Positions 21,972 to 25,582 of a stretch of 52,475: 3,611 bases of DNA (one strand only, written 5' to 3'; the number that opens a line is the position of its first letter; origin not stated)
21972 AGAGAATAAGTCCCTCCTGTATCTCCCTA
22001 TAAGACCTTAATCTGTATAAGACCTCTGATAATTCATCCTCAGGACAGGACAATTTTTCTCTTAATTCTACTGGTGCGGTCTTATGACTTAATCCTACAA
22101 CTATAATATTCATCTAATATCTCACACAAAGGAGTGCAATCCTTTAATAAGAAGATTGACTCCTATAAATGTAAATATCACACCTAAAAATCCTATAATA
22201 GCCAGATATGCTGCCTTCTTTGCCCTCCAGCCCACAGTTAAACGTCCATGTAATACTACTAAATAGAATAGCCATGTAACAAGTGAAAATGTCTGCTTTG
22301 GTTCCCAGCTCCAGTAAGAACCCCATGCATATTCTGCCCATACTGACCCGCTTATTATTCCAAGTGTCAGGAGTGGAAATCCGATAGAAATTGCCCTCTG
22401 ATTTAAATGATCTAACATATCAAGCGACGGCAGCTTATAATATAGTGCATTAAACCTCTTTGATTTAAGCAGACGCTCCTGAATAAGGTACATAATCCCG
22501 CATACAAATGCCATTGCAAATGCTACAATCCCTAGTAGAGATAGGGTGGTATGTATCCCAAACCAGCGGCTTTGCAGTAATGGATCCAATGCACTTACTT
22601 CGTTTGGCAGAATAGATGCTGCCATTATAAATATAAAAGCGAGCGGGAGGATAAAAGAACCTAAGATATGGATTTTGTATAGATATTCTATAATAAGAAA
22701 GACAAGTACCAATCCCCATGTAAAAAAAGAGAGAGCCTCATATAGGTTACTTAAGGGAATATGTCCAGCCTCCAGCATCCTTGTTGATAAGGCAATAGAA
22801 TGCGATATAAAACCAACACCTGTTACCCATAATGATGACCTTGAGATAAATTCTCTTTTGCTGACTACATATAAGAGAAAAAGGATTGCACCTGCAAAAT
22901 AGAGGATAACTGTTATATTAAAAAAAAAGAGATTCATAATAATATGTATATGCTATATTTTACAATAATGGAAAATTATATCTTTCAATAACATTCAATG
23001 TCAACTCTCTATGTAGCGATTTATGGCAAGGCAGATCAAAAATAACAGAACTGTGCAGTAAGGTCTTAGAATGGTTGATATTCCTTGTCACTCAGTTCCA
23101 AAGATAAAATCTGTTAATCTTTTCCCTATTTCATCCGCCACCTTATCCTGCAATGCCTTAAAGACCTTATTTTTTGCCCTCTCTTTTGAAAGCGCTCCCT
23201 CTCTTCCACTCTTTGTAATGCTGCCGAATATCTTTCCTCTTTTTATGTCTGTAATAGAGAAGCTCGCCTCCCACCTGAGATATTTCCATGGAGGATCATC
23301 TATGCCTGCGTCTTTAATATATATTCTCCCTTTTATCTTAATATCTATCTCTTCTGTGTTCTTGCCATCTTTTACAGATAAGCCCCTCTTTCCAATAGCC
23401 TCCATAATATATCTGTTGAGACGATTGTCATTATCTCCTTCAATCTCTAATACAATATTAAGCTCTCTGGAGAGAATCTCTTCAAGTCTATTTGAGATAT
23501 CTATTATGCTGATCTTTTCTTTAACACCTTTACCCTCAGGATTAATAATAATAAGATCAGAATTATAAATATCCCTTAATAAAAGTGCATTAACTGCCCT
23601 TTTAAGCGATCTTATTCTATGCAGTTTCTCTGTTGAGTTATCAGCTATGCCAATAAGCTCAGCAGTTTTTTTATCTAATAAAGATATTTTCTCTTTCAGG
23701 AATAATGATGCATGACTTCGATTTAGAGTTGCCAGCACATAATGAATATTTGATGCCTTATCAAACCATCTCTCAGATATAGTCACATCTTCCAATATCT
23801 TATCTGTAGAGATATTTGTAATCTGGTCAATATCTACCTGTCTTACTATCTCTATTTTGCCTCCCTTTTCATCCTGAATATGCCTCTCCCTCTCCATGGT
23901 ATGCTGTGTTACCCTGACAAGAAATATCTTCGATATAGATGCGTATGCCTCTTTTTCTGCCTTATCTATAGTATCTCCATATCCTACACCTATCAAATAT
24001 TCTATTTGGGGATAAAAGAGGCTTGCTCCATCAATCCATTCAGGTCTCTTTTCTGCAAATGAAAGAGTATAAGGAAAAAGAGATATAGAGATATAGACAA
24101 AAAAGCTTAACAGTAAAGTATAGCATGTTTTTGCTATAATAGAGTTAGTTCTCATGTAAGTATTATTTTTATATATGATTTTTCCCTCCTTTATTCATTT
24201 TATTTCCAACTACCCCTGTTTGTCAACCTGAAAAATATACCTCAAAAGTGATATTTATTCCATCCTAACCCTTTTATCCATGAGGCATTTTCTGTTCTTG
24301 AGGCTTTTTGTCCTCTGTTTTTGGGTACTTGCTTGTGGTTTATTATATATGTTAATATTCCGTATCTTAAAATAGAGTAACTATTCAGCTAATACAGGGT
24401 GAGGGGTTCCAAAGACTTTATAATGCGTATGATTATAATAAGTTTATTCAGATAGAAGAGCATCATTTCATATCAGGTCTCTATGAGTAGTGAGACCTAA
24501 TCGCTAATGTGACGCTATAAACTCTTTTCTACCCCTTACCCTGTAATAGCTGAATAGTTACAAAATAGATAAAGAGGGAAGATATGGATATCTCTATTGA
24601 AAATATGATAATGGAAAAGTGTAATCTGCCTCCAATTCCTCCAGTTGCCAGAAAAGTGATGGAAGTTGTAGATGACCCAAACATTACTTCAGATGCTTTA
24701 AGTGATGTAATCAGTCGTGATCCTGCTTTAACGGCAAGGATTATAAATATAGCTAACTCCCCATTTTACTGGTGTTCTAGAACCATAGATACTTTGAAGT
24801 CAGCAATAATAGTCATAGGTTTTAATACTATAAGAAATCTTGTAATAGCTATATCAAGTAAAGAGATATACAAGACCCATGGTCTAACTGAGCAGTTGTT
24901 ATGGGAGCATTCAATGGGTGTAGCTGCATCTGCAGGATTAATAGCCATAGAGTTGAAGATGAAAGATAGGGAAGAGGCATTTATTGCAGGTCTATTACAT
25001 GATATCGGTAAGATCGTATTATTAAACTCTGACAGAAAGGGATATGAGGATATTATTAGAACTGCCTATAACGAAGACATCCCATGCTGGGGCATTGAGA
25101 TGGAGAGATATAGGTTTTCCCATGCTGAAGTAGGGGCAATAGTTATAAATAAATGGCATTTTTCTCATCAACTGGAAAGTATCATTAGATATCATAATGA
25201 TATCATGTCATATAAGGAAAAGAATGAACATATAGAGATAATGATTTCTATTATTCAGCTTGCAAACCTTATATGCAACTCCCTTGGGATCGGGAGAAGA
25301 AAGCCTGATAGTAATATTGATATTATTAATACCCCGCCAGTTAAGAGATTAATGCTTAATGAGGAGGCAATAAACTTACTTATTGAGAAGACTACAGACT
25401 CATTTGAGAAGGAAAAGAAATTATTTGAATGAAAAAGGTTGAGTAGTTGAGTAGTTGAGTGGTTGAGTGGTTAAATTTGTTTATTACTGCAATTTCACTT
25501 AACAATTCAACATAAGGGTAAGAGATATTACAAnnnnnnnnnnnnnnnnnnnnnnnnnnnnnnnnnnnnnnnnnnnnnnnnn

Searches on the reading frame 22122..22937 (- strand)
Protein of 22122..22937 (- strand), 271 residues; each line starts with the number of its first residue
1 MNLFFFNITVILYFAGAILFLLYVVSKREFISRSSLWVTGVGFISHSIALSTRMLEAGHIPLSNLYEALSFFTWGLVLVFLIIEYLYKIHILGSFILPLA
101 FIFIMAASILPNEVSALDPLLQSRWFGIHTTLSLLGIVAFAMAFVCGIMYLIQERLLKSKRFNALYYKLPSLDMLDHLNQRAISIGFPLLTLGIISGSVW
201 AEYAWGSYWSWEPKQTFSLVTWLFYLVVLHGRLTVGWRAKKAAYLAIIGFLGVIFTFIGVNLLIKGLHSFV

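Call 62: search_protein_families(library=pfam, proteins=[window:22122-22937:-], max_evalue=0.000001)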
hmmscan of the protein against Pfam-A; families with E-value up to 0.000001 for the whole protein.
window:22122-22937:- (271 aa): 1 family
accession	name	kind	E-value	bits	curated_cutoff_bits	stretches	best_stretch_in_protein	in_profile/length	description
PF01578.25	Cytochrom_C_asm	-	4.4e-52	177.2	29.9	1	62-268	1-212/212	Cytochrome C assembly protein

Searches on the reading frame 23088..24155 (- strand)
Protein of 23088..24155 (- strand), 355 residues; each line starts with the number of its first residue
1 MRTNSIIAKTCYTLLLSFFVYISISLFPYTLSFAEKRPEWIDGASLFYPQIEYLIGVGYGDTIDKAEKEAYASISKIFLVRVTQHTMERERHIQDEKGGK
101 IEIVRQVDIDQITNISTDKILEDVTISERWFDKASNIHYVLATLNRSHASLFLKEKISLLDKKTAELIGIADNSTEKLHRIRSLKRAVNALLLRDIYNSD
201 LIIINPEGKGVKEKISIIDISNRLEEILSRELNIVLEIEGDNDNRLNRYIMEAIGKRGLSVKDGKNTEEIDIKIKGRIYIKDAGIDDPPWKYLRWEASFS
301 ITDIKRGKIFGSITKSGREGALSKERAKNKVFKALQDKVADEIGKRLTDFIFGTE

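Call 62: search_protein_families(library=pfam, proteins=[window:23088-24155:-], max_evalue=0.000001)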
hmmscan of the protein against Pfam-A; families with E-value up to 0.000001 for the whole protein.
window:23088-24155:- (355 aa): 1 family
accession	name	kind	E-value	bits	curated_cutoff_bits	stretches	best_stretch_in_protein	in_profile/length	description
PF02169.21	LPP20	-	1.4e-09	38.7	25.9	1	38-144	1-96/97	LPP20 lipoprotein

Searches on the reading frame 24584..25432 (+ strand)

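Call 62: search_protein_families(library=pfam, proteins=[window:24584-25432:+], max_evalue=0.000001)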
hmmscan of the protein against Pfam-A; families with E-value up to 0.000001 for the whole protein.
window:24584-25432:+ (282 aa): 2 families
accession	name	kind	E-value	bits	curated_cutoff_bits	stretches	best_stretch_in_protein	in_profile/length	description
PF08668.18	HDOD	-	5.6e-55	186.3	22.9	1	15-206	1-195/196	HDOD domain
PF01966.28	HD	-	6.4e-11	43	22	1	107-218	2-101/116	HD domain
